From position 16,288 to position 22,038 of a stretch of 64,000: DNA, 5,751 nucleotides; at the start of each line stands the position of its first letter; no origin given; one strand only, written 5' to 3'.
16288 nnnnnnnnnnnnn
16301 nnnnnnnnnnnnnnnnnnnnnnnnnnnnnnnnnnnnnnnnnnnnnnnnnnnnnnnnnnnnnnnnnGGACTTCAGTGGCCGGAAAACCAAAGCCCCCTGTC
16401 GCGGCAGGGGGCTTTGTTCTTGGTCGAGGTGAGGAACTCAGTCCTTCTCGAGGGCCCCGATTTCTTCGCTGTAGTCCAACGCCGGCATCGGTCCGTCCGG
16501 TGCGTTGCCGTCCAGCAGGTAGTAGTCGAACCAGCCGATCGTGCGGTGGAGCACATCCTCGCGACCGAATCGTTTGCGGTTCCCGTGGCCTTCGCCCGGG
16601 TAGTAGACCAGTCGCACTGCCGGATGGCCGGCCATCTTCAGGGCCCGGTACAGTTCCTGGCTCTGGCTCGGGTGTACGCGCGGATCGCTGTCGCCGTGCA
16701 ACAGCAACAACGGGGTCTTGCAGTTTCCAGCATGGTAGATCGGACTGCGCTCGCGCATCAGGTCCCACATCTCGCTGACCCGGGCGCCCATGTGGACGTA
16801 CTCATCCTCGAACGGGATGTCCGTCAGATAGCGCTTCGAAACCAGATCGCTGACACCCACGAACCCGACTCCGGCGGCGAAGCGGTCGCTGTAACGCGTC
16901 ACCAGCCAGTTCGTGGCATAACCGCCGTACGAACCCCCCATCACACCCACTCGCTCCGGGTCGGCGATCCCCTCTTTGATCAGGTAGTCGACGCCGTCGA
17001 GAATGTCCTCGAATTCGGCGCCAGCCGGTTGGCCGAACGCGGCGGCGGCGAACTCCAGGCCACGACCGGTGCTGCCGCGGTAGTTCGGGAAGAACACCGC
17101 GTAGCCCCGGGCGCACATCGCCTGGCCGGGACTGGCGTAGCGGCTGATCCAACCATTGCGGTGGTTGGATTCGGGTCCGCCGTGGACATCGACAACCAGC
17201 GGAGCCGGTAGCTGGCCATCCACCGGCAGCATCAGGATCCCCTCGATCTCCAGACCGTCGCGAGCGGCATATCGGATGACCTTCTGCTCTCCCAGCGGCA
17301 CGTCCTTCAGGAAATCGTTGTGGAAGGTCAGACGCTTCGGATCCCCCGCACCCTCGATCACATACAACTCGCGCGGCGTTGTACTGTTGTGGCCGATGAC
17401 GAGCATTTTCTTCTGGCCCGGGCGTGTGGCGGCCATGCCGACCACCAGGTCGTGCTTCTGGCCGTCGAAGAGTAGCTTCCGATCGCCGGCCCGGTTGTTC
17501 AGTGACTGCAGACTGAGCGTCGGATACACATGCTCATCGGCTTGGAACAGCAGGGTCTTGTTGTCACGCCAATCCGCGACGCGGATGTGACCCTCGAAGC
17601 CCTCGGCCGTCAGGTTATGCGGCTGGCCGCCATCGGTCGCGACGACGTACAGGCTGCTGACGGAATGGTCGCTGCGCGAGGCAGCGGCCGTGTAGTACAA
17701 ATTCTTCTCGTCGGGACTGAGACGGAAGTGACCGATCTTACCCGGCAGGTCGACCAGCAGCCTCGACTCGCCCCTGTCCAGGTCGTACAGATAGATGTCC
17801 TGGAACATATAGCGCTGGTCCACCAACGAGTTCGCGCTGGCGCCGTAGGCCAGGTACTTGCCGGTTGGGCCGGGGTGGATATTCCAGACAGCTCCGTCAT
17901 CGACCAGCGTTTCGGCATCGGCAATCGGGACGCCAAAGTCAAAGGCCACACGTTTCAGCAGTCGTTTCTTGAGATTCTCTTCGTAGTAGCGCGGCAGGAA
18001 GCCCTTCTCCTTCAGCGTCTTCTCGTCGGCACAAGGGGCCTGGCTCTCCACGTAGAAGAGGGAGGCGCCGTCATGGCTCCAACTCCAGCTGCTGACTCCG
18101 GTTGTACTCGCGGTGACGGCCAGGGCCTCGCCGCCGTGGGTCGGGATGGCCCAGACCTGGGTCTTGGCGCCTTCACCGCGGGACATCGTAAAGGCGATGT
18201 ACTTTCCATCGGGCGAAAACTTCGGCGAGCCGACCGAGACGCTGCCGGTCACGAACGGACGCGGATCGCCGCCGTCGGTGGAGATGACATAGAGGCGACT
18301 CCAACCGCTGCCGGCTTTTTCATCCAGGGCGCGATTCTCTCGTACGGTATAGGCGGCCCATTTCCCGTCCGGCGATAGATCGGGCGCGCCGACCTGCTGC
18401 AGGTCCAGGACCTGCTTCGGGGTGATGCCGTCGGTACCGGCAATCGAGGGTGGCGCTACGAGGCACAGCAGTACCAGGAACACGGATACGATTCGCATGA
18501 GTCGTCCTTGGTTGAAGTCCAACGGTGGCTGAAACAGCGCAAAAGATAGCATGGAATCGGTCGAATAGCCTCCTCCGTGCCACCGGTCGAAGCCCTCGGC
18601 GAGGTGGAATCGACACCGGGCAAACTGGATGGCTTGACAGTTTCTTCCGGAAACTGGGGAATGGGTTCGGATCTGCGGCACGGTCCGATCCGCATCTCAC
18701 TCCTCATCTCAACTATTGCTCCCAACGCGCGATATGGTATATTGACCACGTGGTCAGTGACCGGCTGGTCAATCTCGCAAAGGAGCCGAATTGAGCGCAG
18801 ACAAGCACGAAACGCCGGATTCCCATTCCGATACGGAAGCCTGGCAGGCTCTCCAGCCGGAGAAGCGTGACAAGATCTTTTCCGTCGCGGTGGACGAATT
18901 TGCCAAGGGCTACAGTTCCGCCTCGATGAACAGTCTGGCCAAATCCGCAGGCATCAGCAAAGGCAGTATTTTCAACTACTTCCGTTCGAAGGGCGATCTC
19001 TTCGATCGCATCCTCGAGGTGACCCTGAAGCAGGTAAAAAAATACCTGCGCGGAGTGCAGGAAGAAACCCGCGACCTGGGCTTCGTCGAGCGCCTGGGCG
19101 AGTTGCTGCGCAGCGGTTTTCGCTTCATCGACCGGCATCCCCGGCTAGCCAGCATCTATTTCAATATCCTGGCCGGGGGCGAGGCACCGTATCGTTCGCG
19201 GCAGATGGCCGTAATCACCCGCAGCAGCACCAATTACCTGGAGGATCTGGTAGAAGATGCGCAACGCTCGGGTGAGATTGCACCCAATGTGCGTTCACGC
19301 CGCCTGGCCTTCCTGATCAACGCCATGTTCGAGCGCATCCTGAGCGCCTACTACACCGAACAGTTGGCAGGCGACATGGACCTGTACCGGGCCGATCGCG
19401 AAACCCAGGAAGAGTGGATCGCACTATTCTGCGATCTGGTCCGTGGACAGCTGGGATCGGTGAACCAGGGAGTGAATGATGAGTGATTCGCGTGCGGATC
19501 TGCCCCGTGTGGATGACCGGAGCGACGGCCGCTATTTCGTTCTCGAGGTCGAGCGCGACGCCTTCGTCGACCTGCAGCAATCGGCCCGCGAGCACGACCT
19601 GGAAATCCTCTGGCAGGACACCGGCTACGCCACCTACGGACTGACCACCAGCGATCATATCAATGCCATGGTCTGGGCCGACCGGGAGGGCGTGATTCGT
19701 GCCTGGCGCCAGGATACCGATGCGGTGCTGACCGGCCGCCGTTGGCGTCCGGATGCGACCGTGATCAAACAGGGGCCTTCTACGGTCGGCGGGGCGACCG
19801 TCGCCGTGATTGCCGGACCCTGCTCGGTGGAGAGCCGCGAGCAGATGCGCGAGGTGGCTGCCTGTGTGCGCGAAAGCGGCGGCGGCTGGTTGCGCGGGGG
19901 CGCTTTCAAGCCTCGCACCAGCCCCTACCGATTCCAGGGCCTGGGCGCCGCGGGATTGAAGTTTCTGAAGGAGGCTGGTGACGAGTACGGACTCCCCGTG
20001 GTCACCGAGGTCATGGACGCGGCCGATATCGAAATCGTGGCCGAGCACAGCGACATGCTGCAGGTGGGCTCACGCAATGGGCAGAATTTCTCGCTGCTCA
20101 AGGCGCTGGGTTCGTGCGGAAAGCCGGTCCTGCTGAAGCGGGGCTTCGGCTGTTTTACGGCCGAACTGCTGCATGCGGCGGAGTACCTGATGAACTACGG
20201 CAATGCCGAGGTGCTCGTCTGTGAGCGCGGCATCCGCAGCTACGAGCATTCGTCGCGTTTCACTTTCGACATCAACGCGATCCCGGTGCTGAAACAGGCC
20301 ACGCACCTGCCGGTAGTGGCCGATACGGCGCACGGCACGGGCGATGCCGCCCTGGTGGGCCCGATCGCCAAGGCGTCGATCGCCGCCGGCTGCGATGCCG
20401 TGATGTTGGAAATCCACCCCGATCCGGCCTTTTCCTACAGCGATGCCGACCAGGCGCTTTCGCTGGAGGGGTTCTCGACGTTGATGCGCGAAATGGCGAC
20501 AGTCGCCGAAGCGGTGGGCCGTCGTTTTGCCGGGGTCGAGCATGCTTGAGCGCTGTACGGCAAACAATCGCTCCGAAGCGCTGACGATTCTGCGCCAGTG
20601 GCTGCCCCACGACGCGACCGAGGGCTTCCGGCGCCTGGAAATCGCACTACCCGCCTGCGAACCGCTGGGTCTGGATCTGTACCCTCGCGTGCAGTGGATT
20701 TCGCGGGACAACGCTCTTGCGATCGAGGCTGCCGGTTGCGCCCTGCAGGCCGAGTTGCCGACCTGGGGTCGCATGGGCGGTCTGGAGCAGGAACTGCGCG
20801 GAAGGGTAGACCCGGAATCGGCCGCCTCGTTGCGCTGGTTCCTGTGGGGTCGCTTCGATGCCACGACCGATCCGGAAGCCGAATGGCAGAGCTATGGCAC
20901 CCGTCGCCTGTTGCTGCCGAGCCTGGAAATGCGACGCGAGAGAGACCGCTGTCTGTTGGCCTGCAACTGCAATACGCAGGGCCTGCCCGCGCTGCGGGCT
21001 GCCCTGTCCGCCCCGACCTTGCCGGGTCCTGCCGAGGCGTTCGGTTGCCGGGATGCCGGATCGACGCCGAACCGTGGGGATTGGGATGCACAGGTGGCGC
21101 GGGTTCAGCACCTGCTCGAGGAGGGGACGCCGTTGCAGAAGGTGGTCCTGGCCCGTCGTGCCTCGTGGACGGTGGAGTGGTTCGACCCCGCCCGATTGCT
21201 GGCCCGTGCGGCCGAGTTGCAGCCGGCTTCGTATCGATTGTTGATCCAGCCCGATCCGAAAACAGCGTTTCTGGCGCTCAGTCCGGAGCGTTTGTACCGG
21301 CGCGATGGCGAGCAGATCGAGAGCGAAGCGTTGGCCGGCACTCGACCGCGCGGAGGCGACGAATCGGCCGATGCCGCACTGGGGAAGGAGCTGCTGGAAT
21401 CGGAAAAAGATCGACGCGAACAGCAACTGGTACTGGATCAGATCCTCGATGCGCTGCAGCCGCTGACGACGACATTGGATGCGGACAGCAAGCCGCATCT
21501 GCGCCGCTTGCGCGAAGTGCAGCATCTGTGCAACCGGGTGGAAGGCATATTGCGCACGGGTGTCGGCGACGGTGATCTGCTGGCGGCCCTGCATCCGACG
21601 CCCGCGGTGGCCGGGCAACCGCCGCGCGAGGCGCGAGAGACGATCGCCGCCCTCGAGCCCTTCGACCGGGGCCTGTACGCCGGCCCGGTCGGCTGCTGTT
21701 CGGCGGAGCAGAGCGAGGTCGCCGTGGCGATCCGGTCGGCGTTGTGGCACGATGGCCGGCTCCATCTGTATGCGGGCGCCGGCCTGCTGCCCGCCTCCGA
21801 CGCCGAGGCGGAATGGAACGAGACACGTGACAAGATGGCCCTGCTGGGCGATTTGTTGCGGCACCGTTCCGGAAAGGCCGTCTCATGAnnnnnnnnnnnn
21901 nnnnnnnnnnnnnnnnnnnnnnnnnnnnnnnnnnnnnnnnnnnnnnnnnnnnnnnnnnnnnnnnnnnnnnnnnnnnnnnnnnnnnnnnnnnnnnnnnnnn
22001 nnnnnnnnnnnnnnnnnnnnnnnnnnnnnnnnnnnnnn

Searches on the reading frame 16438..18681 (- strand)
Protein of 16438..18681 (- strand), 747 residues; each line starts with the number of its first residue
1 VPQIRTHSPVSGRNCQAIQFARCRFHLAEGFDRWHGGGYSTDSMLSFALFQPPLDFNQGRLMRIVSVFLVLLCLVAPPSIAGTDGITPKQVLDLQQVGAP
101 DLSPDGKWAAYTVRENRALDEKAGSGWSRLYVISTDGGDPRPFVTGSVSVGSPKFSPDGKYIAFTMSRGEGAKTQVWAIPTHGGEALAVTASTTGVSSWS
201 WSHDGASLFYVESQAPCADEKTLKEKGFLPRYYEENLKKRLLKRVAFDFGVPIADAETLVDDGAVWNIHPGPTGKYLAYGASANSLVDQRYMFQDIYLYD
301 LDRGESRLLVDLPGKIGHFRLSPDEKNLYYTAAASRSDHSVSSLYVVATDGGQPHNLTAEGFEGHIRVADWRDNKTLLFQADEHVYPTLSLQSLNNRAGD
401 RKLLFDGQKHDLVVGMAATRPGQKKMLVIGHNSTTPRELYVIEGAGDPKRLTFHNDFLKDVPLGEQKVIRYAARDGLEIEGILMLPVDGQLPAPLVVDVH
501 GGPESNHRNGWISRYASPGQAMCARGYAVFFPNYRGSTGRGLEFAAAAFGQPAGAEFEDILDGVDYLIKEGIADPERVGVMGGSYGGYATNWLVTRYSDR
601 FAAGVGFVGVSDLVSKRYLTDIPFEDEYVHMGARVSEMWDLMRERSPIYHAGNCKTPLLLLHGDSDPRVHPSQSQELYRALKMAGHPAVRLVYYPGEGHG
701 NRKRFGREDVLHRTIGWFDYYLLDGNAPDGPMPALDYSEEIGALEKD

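Call 26: search_protein_families(library=pfam, proteins=[window:16438-18681:-], max_evalue=0.00001)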
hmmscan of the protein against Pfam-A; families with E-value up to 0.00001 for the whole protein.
window:16438-18681:- (747 aa): 9 families
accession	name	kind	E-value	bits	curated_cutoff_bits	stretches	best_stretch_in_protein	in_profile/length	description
PF00326.27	Peptidase_S9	-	6e-52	176.7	22.6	1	520-722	8-210/213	Prolyl oligopeptidase family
PF20434.5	BD-FAE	-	1.3e-15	58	26.8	1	484-681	4-215/215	BD-FAE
PF07676.18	PD40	-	5e-11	42.7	20.9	0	151-177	12-37/38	WD40-like Beta Propeller Repeat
PF12146.15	Hydrolase_4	-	2.1e-10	40.8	27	0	625-699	160-232/239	Serine aminopeptidase, S33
PF02129.25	Peptidase_S15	-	7.1e-09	36.2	23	0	475-616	1-135/262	X-Pro dipeptidyl-peptidase (S15 family)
PF01738.24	DLH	-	2.4e-08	34.3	21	1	519-701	34-188/217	Dienelactone hydrolase family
PF02897.21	Peptidase_S9_N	-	2.7e-07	30.1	24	0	146-219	121-195/414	Prolyl oligopeptidase, N-terminal beta-propeller domain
PF00930.27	DPPIV_N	-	3.5e-06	26.4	22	0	114-205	246-340/354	Dipeptidyl peptidase IV (DPP IV) N-terminal region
PF00561.26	Abhydrolase_1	-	4.3e-06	27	25.8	0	494-646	1-131/245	alpha/beta hydrolase fold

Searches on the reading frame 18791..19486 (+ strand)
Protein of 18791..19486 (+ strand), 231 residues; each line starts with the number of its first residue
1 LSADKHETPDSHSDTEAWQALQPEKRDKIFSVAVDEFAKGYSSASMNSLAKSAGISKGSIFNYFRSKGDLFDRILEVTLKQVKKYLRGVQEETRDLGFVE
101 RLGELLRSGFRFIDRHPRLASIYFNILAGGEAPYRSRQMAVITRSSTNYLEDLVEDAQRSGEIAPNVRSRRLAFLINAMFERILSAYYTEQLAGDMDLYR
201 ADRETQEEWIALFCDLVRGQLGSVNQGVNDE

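Call 26: search_protein_families(library=pfam, proteins=[window:18791-19486:+], max_evalue=0.00001)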
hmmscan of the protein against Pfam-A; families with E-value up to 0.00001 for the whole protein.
window:18791-19486:+ (231 aa): 1 family
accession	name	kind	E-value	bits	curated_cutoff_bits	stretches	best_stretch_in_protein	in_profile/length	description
PF00440.29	TetR_N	-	1.8e-12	47.3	24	1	29-74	1-47/47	Bacterial regulatory proteins, tetR family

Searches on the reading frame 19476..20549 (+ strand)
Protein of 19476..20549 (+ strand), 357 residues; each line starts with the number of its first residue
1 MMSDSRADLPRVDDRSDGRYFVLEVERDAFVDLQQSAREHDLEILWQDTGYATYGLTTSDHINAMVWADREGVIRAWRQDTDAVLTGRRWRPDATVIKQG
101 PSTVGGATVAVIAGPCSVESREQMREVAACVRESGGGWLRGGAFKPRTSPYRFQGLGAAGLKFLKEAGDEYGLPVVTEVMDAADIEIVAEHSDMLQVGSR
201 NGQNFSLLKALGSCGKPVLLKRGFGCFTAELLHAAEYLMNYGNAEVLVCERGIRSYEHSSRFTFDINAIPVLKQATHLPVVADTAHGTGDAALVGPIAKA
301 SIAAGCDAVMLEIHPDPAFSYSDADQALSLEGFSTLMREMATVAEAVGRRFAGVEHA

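Call 26: search_protein_families(library=pfam, proteins=[window:19476-20549:+], max_evalue=0.00001)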
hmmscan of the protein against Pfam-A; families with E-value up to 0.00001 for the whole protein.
window:19476-20549:+ (357 aa): 2 families
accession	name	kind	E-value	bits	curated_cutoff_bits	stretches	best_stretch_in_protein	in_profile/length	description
PF00793.26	DAHP_synth_1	-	8.8e-66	222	25.5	1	106-342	15-266/270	DAHP synthetase I family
PF03102.20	NeuB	-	7.8e-08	32.5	22.1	1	160-349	57-238/241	NeuB family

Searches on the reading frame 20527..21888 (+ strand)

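Call 26: search_protein_families(library=pfam, proteins=[window:20527-21888:+], max_evalue=0.00001)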
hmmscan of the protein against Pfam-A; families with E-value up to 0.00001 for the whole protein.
window:20527-21888:+ (453 aa): 1 family
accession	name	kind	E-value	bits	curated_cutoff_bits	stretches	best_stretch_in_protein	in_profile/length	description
PF00425.24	Chorismate_bind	-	5.8e-70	236.2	27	1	184-436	3-257/257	chorismate binding enzyme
